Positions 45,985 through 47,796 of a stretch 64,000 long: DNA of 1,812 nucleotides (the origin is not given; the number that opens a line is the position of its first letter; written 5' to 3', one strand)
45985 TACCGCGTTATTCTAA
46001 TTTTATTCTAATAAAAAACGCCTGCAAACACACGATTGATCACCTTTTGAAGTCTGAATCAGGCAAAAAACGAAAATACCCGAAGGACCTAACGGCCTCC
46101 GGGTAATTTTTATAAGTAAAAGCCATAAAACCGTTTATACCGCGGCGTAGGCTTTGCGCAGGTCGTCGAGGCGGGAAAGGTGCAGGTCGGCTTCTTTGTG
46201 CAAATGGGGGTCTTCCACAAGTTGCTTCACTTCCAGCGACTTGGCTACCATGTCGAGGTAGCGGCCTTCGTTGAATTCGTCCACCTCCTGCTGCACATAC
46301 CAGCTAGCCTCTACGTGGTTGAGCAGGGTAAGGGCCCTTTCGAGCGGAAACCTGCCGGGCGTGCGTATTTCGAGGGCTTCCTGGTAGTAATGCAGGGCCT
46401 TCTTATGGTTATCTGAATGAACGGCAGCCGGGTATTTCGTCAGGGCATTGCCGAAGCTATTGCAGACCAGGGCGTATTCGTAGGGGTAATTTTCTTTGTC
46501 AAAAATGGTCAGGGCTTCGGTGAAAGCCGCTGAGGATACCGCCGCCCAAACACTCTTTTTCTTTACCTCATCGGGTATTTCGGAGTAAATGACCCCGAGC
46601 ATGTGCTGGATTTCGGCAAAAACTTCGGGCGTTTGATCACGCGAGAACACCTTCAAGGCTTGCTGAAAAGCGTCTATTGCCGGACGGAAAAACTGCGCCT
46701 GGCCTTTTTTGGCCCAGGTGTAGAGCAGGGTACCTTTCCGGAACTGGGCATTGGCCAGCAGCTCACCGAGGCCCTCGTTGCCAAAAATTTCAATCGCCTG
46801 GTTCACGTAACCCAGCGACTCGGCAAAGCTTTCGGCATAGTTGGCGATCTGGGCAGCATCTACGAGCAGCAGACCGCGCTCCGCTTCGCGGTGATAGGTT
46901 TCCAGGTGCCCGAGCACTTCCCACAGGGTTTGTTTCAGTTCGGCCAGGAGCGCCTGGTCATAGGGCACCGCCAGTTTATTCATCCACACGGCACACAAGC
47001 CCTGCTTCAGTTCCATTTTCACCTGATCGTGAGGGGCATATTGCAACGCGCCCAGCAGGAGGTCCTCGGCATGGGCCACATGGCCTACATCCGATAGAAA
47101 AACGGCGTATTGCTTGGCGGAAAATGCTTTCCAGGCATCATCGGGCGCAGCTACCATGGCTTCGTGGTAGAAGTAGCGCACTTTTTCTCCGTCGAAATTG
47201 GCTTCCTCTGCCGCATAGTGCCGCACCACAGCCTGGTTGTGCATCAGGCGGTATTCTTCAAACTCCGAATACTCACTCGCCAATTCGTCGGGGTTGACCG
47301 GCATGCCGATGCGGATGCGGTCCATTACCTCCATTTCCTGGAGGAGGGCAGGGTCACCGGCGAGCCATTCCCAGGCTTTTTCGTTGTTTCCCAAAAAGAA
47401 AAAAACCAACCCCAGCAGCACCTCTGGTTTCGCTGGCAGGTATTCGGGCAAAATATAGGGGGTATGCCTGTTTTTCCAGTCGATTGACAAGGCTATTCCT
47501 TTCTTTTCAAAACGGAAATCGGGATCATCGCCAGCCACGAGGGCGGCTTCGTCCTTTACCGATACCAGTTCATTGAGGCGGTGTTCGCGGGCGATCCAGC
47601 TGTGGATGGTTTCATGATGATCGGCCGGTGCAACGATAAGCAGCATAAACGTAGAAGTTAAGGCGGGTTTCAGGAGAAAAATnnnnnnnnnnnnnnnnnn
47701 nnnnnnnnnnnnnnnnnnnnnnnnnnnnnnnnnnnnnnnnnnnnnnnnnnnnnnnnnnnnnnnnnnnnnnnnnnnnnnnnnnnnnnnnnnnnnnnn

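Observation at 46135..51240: Cytoplasmic-type (no Tat signal) [NiFe] uptake hydrogenase cluster with two uncharacterised accessory genes and no hyp genes in the window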

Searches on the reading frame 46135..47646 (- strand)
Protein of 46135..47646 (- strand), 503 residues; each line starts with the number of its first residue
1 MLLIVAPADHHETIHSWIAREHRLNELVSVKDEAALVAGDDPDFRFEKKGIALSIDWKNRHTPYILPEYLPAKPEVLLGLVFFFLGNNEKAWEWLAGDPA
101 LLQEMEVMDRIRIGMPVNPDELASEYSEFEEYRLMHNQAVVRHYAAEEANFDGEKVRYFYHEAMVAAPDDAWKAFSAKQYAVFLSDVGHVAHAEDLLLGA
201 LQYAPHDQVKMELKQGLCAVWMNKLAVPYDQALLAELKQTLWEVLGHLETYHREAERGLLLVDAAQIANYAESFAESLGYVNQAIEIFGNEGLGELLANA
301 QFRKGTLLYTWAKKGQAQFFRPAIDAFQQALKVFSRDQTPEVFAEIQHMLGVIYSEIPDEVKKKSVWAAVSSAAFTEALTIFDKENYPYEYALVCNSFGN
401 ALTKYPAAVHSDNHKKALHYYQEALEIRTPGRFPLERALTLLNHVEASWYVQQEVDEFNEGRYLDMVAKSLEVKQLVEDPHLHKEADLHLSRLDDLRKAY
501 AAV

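Call 4: search_protein_families(library=pfam, proteins=[window:46135-47646:-], max_evalue=0.01)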
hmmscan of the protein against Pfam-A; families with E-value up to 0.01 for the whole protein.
window:46135-47646:- (503 aa): 3 families
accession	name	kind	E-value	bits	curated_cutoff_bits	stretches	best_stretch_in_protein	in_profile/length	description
PF00515.34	TPR_1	-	5.8e-06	26.3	27.8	0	413-427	16-30/34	Tetratricopeptide repeat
PF13424.12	TPR_12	-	3.5e-05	24.3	30.1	0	411-428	16-33/77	Tetratricopeptide repeat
PF07719.23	TPR_2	-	0.0017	18.8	27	0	410-427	13-30/34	Tetratricopeptide repeat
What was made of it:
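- Checked: A 503-aa ORF, 46135-47646, with only sub-threshold TPR hits (call 4).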

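Call 9: search_solved_structures(query=window:46135-47646:-, max_evalue=10, show_alignments=1)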
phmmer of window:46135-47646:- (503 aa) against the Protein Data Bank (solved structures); distinct sequences matched with E-value up to 10: 0.

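Call 24: find_encoding_contigs(protein=window:46135-47646:-, flank=10000, max_places=10)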
Protein window:46135-47646:- (503 aa): no gene with exactly this product is on record in the collection.

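Call 26: find_homologous_proteins(query=window:46135-47646:-, max_evalue=0.001)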
Query window:46135-47646:- (503 aa): 439 proteins with E <= 0.001 among 8000 candidates; the best 120 are listed.
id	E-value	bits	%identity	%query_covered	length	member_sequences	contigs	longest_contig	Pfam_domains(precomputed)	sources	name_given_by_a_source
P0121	2.2e-218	744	66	100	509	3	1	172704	-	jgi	jgi:tetratricopeptide (TPR) repeat protein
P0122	5.9e-185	634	58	100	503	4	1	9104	-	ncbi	-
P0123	6.0e-182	624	57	100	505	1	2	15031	PF00515.35,PF13424.13,PF14938.13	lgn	-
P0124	2.8e-179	615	59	99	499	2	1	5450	PF00515.35,PF13424.13,PF13181.13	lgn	-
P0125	1.5e-177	610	58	99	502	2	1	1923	PF00515.35,PF07719.24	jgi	jgi:tetratricopeptide (TPR) repeat protein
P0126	2.1e-177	609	58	99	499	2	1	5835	PF00515.35,PF13424.13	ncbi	-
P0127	6.4e-177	608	56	100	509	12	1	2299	PF13424.13,PF13181.13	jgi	jgi:tetratricopeptide (TPR) repeat protein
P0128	6.8e-177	608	57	99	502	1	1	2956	-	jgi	jgi:tetratricopeptide (TPR) repeat protein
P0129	1.4e-175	603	56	99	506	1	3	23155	PF00515.35,PF07719.24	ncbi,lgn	-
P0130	2.7e-175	602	54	100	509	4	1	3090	PF00515.35,PF07719.24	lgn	-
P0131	4.7e-175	602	56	99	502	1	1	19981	PF00515.35,PF13424.13,PF13181.13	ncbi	-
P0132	6.6e-175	601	57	99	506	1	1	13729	-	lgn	-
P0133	1.5e-174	600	56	99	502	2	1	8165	PF00515.35,PF07719.24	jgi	jgi:tetratricopeptide (TPR) repeat protein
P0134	8.6e-174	597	54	99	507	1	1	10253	PF00515.35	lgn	-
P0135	1.2e-173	597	58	96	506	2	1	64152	PF13424.13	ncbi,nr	ncbi:MAG: hypothetical protein NW241_04440 [Bacteroidia bacterium]|nr:hypothetical protein [Bacteroi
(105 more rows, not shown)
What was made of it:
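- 46135..47646 (-): p503, a small N-terminal alpha/beta domain followed by a roughly 21-helix TPR superhelix. It is the group 2a cluster TPR protein. Calls 4 and 26.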

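Call 34: search_dna_similar(query=window:46135-47646:-, collection=plasmids, mode=protein, max_evalue=0.001, max_rows=20)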
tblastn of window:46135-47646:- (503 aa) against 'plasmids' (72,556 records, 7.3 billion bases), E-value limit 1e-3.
Records with a match: 26; places in all: 36; records where one place covers at least 80% of the query: 2.
Best place of each record, by identity: <60% 26.
By first word of the organism name: Bradyrhizobium 8; Nostoc 4; Picosynechococcus 3; Runella 1; Hymenobacter 1; Octadecabacter 1; Roseovarius 1; Thermus 1; Mesorhizobium 1; Pseudanabaena 1; and 4 more.
By predicted mobility (MOB-suite, as given by PLSDB): mobilizable 13; non-mobilizable 7; conjugative 6.
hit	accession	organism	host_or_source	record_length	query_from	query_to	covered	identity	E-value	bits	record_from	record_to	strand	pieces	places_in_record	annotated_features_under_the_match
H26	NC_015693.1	Runella slithyformis DSM 19594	fresh water lake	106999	1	487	97%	46.9%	7e-116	383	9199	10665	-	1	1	hypothetical protein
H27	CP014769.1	Hymenobacter psoromatis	Lichen,single cell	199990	1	493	98%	45.3%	2e-112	373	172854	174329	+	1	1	hypothetical protein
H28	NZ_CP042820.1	Octadecabacter sp. SW4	single isolate,polar sea water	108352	242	444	40%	30.9%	4e-11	74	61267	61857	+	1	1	hypothetical protein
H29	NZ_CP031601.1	Roseovarius indicus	pure culture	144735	242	444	40%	30.9%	4e-11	74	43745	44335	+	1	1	hypothetical protein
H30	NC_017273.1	Thermus thermophilus SG0.5JP17-16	-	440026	279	447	34%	33.7%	8e-13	79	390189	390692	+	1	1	tetratricopeptide repeat protein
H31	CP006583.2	Mesorhizobium huakuii 7653R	Rice field soil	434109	292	468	35%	31.5%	8e-13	79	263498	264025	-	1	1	hypothetical protein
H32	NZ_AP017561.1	Pseudanabaena sp. ABRG5-3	-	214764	283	461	36%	31.0%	2e-7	62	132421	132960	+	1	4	CHAT domain-containing protein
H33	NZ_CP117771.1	Nostoc sp. UHCC 0926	whole organism,lichen surface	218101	268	473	41%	26.6%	4e-4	51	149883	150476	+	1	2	CHAT domain-containing tetratricopeptide repeat protein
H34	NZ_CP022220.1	Bradyrhizobium guangxiense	peanut,cell culture,roots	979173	298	466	34%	31.8%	2e-13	81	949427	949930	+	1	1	hypothetical protein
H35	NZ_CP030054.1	Bradyrhizobium guangzhouense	Arachis hypogaea,Microbe,nodule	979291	298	466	34%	31.8%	2e-13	81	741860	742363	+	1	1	hypothetical protein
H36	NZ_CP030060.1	Bradyrhizobium sp. CCBAU 53351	Arachis hypogaea,Microbe,nodule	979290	298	466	34%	31.8%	2e-13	81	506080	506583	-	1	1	hypothetical protein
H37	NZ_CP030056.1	Bradyrhizobium sp. CCBAU 53340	Arachis hypogaea,Microbe,nodule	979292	298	466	34%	31.8%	2e-13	81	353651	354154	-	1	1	hypothetical protein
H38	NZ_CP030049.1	Bradyrhizobium sp. CCBAU 53338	Arachis hypogaea,Microbe,nodule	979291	298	466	34%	31.8%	2e-13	81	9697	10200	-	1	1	hypothetical protein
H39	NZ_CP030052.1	Bradyrhizobium guangdongense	peanut,cell culture,roots of peanut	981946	298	466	34%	31.8%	2e-13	81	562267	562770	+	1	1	hypothetical protein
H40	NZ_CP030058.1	Bradyrhizobium guangdongense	Arachis hypogaea,Microbe,nodule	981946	298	466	34%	31.8%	2e-13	81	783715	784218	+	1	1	hypothetical protein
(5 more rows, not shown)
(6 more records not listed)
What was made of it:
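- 46135..47646 (-): Call 34: homologues lie next to hucL on plasmids of Sphingopyxis, Thermus, Bradyrhizobium, Mesorhizobium and others.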

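Call 67: predict_structure(alignment_id=A1)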
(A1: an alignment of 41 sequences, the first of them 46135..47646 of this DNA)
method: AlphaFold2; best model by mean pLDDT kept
length: 503 residues; sequences in the alignment: 41
mean_pLDDT: 92.0   pTM: 0.84
mean pLDDT of the five models: 92.0, 91.4, 91.5, 91.1, 90.3
residues with pLDDT >= 90: 400; 70-90: 87; 50-70: 16; < 50: 0
segments of 3 or more residues with pLDDT < 50: none
pLDDT, mean of each block of 10 residues (from residue 1): 93 96 94 83 90 88 92 96 94 95 94 92 84 96 89 95 96 96 94 97 93 94 88 94 92 90 94 94 97 96 97 91 97 95 97 81 81 96 96 97 75 89 96 94 93 75 94 93 95 90 71
secondary structure, 60 per line:
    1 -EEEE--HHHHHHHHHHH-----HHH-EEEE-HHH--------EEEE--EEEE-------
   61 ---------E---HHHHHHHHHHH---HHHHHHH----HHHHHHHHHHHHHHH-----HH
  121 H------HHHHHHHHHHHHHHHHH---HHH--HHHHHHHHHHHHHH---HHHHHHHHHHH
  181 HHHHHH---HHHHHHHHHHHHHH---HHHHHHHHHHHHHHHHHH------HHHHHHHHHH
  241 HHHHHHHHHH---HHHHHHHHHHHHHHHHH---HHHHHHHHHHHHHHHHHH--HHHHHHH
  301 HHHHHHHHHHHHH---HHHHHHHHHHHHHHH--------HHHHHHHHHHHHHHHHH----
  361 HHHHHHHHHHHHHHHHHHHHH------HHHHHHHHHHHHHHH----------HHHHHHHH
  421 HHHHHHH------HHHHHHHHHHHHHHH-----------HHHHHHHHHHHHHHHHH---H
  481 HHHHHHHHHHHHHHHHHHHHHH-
elements in order: E2-5 H8-18 E28-31 E44-47 E50-53 H74-84 H88-94 H99-113 H128-144 H153-166 H170-186 H190-203 H207-224 H231-250 H254-270 H274-291 H294-313 H317-331 H340-356 H361-381 H388-402 H413-427 H434-448 H460-476 H480-502
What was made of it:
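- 46135..47646 (-): Call 67: pLDDT 92.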

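Call 71: fold_search(model_id=the predicted structure, library=pdb)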
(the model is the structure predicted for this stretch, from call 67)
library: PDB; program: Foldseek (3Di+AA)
matches with E <= 10: 1488; with E <= 0.001: 107
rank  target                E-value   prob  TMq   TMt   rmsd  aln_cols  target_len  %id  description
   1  6eou                  1.1e-06  1.00  0.48  0.66   7.2       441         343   14  O-GlcNAc transferase TPR domain with the intellectual disability associated mutation L254F (released 2018-05-09)
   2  8chy                  1.9e-06  1.00  0.41  0.69   5.1       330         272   19  Crystal structure of an 8-repeat consensus TPR superhelix with Zinc. (released 2024-02-21)
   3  9qhc_B                3.5e-06  1.00  0.43  0.73   4.7       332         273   18  Crystal structure of 8-repeat CTPR protein with eliminated coordination sites (released 2025-10-22)
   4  6vbv_4                3.6e-06  1.00  0.37  0.45   9.7       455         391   14  Structure of the bovine BBSome:ARL6:GTP complex (released 2020-01-29)
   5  6vbu_4                4.6e-06  1.00  0.37  0.45   9.2       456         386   14  Structure of the bovine BBSome complex (released 2020-01-29)
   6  6voa_E                5.2e-06  1.00  0.37  0.45   9.7       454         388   14  Cryo-EM structure of the BBSome-ARL6 complex (released 2020-06-24)
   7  1w3b_B                5.5e-06  1.00  0.43  0.56   8.0       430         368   13  The superhelical TPR domain of O-linked GlcNAc transferase reveals structural similarities to importin alpha. (released 2004-09-09)
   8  6hc2_S                5.7e-06  1.00  0.53  0.71   6.2       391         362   14  Crystal structure of NuMA/LGN hetero-hexamers (released 2019-05-29)
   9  4a1s_A                7.2e-06  1.00  0.38  0.51   9.7       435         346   11  Crystallographic structure of the Pins:Insc complex (released 2012-03-28)
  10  4a1s_B                8.2e-06  1.00  0.37  0.50   9.8       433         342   12  Crystallographic structure of the Pins:Insc complex (released 2012-03-28)
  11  6vbu_8                9.2e-06  1.00  0.39  0.41   8.3       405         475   14  Structure of the bovine BBSome complex (released 2020-01-29)
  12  5a7d_G                9.6e-06  1.00  0.52  0.73   6.2       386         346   13  Tetrameric assembly of LGN with Inscuteable (released 2016-08-03)
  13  5a7d_H                1.0e-05  1.00  0.51  0.70   6.7       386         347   13  Tetrameric assembly of LGN with Inscuteable (released 2016-08-03)
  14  3sf4_A                1.1e-05  1.00  0.51  0.70   6.3       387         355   14  Crystal structure of the complex between the conserved cell polarity proteins Inscuteable and LGN (released 2011-11-23)
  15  6hc2_A                1.6e-05  1.00  0.52  0.70   6.6       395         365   14  Crystal structure of NuMA/LGN hetero-hexamers (released 2019-05-29)
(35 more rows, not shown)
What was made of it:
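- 46135..47646 (-): Call 71: matches the OGT and LGN TPR domains.
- Checked: It is a TPR superhelix (calls 4, 67, 71).
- p503 fold: calls 67, 71.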
